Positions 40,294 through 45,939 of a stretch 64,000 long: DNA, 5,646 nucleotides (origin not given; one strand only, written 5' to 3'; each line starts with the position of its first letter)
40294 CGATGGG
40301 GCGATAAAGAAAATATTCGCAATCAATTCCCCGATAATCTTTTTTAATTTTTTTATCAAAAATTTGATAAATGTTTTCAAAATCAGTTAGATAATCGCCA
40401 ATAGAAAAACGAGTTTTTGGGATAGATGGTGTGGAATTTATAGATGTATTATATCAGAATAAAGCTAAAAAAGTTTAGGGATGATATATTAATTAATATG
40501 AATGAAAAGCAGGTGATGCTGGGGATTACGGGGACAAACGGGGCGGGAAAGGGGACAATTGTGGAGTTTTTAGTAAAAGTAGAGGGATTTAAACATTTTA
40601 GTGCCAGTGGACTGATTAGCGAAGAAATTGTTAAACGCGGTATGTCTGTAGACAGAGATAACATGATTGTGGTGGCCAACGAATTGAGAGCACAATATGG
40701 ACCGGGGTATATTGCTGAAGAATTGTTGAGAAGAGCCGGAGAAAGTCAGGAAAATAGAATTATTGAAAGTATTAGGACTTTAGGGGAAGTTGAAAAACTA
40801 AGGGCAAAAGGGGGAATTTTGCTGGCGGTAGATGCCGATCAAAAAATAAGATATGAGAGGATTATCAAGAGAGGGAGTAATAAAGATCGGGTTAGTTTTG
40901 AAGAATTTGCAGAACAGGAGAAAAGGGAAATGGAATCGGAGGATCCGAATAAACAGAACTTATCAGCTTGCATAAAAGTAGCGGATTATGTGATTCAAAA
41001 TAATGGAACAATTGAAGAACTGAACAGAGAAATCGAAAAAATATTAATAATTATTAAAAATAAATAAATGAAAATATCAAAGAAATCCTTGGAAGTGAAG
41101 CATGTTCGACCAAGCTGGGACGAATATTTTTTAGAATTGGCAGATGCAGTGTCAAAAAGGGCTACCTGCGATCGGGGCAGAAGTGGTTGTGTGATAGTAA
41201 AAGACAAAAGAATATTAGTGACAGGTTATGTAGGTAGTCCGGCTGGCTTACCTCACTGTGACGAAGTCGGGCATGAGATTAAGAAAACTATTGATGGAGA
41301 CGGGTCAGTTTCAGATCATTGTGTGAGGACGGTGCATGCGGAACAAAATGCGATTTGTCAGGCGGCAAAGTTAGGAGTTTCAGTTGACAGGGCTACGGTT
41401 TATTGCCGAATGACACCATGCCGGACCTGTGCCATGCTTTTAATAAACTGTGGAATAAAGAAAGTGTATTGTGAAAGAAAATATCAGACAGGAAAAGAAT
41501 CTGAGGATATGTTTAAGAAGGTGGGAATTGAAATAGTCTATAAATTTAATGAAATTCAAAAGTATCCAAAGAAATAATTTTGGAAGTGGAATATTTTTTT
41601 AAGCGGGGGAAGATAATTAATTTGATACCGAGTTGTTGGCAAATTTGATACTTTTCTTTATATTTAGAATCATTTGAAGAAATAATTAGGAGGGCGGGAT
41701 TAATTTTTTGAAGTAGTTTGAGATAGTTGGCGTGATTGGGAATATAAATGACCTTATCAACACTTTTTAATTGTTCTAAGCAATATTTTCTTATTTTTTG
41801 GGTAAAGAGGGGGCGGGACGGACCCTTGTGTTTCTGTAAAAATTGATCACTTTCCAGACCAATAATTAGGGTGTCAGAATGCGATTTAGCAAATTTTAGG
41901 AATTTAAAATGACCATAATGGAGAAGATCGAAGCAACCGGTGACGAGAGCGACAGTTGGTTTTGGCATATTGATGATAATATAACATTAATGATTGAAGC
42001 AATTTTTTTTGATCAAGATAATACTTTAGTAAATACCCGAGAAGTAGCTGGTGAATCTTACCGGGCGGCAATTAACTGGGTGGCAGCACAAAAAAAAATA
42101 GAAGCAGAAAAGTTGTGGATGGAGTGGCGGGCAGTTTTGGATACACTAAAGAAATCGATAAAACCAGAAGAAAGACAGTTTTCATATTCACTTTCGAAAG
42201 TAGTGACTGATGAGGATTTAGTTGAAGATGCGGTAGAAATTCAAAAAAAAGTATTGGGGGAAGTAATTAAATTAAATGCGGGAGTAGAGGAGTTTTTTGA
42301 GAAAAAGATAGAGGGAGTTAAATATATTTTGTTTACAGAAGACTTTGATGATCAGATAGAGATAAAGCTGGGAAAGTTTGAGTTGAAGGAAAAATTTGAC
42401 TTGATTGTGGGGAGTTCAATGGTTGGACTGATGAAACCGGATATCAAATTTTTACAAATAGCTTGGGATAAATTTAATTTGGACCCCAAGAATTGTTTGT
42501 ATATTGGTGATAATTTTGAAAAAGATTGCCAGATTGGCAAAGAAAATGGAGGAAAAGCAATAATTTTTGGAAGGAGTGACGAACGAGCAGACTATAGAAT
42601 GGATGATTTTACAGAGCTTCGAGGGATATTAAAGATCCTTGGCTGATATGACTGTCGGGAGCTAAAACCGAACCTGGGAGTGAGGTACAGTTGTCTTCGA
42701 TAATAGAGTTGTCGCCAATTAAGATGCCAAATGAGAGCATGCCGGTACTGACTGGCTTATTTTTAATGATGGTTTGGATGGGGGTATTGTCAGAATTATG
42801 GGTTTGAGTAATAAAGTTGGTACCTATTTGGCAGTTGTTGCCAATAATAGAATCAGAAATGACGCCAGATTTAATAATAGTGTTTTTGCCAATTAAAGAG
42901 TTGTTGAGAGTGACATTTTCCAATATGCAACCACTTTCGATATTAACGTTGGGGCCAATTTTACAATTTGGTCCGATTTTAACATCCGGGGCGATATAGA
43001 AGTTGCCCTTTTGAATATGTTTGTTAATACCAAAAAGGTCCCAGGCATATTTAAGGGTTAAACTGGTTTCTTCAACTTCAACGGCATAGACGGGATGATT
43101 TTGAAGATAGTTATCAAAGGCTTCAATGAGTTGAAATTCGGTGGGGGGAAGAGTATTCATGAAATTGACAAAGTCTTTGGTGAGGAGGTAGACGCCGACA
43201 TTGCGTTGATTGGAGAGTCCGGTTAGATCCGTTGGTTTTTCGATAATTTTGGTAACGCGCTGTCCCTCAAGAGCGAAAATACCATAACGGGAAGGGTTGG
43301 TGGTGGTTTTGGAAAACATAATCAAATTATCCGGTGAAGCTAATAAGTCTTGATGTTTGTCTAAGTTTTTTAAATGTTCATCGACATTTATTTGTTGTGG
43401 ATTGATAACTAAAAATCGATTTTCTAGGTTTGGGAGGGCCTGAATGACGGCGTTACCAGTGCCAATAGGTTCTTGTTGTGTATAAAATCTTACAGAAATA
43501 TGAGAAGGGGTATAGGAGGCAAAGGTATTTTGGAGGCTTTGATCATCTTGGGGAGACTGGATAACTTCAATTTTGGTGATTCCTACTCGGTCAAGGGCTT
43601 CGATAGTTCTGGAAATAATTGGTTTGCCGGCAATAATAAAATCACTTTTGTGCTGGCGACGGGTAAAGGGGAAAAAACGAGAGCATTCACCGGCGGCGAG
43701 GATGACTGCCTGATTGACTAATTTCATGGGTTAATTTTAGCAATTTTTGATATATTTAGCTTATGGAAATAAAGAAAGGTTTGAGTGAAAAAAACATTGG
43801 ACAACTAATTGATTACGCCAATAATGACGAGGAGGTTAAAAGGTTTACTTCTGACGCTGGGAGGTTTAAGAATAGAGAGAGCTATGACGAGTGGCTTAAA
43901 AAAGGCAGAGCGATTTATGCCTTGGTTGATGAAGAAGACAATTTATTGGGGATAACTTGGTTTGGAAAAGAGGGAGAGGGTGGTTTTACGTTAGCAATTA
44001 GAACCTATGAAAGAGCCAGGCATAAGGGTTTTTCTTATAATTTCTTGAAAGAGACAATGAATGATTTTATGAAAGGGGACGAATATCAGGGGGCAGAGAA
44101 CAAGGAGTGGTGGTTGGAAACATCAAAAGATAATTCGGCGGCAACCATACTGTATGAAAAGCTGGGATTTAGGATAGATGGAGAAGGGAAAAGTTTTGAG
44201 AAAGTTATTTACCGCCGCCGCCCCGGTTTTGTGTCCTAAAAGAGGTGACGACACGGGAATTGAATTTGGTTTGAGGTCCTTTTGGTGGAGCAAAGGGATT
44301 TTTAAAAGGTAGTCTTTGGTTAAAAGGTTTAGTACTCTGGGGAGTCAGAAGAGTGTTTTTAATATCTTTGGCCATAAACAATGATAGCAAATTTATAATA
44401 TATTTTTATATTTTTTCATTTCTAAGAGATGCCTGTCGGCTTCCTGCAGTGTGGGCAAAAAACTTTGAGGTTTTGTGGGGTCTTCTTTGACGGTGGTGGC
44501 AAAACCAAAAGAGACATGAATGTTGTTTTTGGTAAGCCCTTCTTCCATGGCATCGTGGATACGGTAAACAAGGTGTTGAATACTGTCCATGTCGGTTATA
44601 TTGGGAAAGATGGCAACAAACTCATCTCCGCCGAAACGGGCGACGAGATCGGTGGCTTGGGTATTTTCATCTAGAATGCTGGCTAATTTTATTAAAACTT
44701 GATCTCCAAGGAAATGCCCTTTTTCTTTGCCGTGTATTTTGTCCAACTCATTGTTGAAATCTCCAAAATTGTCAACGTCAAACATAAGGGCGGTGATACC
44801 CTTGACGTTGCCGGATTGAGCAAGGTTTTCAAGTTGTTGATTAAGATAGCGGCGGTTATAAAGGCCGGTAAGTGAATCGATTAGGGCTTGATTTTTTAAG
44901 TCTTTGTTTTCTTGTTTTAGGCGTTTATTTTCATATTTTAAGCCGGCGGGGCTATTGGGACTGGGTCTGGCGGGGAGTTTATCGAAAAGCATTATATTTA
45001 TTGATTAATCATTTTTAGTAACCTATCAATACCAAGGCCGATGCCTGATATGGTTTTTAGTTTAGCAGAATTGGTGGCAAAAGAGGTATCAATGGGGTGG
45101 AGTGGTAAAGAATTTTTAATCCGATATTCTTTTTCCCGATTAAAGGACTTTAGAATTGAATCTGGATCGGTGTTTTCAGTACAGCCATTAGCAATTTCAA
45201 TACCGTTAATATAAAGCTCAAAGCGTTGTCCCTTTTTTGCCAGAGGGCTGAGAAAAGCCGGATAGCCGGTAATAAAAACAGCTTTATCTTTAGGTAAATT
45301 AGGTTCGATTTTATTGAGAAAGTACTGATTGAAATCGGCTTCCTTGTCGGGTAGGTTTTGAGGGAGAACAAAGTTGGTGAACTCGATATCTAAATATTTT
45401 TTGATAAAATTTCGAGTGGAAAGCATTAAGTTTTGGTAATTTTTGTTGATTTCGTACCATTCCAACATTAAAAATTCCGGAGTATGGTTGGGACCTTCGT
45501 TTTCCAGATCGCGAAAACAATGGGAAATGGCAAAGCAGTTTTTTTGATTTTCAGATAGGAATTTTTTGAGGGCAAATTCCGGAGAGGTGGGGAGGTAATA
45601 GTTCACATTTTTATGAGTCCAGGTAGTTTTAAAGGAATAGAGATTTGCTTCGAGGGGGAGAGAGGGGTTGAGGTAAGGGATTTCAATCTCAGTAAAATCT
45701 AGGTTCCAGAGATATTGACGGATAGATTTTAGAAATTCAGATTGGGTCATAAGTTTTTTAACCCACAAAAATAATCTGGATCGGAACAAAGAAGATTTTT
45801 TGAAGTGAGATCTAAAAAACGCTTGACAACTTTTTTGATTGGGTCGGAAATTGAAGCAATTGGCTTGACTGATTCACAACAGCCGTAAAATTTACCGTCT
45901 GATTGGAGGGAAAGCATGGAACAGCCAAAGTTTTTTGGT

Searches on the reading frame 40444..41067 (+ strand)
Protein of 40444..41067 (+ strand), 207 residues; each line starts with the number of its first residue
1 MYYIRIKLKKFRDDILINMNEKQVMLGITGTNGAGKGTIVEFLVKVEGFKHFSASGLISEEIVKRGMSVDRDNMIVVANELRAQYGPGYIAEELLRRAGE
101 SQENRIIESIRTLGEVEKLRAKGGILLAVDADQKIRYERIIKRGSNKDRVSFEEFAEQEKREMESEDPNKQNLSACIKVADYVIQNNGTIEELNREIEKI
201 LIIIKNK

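Call 63: search_protein_families(library=pfam, proteins=[window:40444-41067:+], max_evalue=0.001)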
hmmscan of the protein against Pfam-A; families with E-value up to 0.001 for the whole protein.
window:40444-41067:+ (207 aa): 3 families
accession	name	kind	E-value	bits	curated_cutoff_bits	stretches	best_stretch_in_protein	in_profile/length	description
PF13238.12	AAA_18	-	1.9e-10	41.7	29.4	1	27-159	2-120/128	AAA domain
PF13207.12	AAA_17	-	2.7e-10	41.1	27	1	29-153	1-133/136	AAA domain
PF21448.3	DNMK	-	0.00044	20.4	27.1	0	76-134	141-199/232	Deoxynucleotide monophosphate kinase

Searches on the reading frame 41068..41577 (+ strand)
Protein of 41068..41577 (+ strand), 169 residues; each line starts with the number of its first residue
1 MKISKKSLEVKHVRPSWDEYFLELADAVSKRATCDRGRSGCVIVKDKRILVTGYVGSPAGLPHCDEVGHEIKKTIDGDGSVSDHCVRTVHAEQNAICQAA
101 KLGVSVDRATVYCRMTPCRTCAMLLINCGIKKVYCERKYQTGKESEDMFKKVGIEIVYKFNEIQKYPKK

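Call 63: search_protein_families(library=pfam, proteins=[window:41068-41577:+], max_evalue=0.001)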
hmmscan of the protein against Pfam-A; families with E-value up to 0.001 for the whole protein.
window:41068-41577:+ (169 aa): 2 families
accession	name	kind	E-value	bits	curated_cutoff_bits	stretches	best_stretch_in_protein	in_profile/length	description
PF00383.29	dCMP_cyt_deam_1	-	1.4e-25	89.6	25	1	16-135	2-100/102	Cytidine and deoxycytidylate deaminase zinc-binding region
PF14437.12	MafB19-deam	-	5.9e-16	59.1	27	1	16-142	2-106/142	MafB19-like deaminase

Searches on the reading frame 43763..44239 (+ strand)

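Call 63: search_protein_families(library=pfam, proteins=[window:43763-44239:+], max_evalue=0.001)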
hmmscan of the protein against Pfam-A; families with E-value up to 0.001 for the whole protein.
window:43763-44239:+ (158 aa): 3 families
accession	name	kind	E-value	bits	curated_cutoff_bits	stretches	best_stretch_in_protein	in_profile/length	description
PF13302.13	Acetyltransf_3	-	6.1e-06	27.4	25.4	1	19-137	18-138/138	Acetyltransferase (GNAT) domain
PF00583.31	Acetyltransf_1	-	9.6e-05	23.1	20.7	1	37-136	21-116/116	Acetyltransferase (GNAT) family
PF13508.13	Acetyltransf_7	-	0.00039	21.2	27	1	53-137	6-83/84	Acetyltransferase (GNAT) domain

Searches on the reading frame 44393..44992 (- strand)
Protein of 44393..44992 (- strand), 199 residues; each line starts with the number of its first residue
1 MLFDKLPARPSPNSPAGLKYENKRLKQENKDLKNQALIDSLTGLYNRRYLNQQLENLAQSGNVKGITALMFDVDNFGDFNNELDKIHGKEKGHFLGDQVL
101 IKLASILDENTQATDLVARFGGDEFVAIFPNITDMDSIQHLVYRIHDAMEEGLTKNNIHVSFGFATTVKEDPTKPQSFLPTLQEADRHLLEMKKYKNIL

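Call 10: search_protein_families(library=pfam, proteins=[window:44393-44992:-], max_evalue=0.1)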
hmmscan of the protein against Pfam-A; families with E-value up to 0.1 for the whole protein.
window:44393-44992:- (199 aa): 2 families
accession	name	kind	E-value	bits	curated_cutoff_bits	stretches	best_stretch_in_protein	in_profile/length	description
PF00990.26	GGDEF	-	6.6e-29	101.2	23.8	1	36-195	1-157/161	Diguanylate cyclase, GGDEF domain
PF22335.1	Cas10-Cmr2_palm2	-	0.0038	17.8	27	1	67-172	3-107/133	Cas10/Cmr2, second palm domain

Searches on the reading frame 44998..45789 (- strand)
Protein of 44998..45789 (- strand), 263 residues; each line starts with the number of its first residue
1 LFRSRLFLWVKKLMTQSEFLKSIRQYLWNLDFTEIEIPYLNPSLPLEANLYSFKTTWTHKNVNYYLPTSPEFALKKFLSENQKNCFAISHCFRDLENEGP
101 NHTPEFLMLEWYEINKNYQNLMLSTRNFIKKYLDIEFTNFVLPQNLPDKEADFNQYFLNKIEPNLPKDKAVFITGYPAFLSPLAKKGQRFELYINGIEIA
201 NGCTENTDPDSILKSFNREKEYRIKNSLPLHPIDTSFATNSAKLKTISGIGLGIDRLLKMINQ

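Call 10: search_protein_families(library=pfam, proteins=[window:44998-45789:-], max_evalue=0.1)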
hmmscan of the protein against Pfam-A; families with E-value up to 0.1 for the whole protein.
window:44998-45789:- (263 aa): 3 families
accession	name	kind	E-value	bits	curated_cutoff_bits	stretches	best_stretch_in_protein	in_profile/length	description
PF00152.25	tRNA-synt_2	-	2.1e-30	106.3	25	1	11-261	20-292/308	tRNA synthetases class II (D, K and N)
PF03051.21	Peptidase_C1_2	-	0.0071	15.6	22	1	104-169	220-286/438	Peptidase C1-like family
PF01409.25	tRNA-synt_2d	-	0.077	12.9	19.8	0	83-136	103-157/246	tRNA synthetases class II core domain (F)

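Call 11: search_protein_families(library=ncbifam, proteins=[window:44998-45789:-], max_evalue=0.1)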
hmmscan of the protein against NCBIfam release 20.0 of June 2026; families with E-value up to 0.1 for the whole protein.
window:44998-45789:- (263 aa): 15 families
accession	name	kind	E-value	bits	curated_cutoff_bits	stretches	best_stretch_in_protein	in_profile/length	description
TIGR00462.1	genX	equivalog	1.7e-56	191.9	286.9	2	15-134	3-124/304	EF-P lysine aminoacylase EpmA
NF006828.0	PRK09350.1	equivalog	1.2e-52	179.2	264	2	10-136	13-142/325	elongation factor P--(R)-beta-lysine ligase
NF001756.1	PRK00484.1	subfamily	2.2e-32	112.4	468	2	12-155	168-307/488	lysine--tRNA ligase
TIGR00499.1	lysS_bact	equivalog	4.2e-32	111.4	427.6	2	12-155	171-310/496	lysine--tRNA ligase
NF009101.0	PRK12445.1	subfamily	2e-17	62.9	1026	2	13-129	184-298/505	lysine--tRNA ligase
NF002821.0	PRK02983.1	equivalog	1.1e-16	60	742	1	12-131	777-894/1102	bifunctional lysylphosphatidylglycerol synthetase/lysine--tRNA ligase LysX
TIGR00459.1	aspS_bact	equivalog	1.4e-10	40.1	373.85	1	10-108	136-232/586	aspartate--tRNA ligase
NF001750.0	PRK00476.1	equivalog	1.1e-09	37.2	443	1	11-110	142-239/590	aspartate--tRNA ligase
NF009460.0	PRK12820.1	equivalog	5.9e-08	31.3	1379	1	11-110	171-268/723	bifunctional aspartyl-tRNA synthetase/aspartyl/glutamyl-tRNA amidotransferase subunit C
NF003483.0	PRK05159.1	equivalog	3.9e-07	29.3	353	1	15-132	139-254/438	aspartate--tRNA(Asn) ligase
TIGR00458.1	aspS_nondisc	equivalog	3.4e-05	23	368.4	1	16-110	136-227/428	aspartate--tRNA(Asn) ligase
TIGR00457.1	asnS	equivalog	8.6e-05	21.5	342.6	1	16-135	139-263/455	asparagine--tRNA ligase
TIGR02367.1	PylS_Cterm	equivalog_domain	0.0073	15.7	178.15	1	82-134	104-155/242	pyrrolysine--tRNA(Pyl) ligase large subunit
NF003210.0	PRK04172.1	equivalog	0.012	14.5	350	0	80-131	351-403/496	phenylalanine--tRNA ligase subunit alpha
NF007083.1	PRK09537.1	equivalog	0.029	13.4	550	0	85-137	293-345/425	pyrrolysine--tRNA(Pyl) ligase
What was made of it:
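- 44998..45789 (-): EpmA/GenX-like class II lysyl-tRNA-synthetase paralogue. It overlaps the rSAM 3' end. Pfam tRNA-synt_2 also matches (calls 10, 11).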
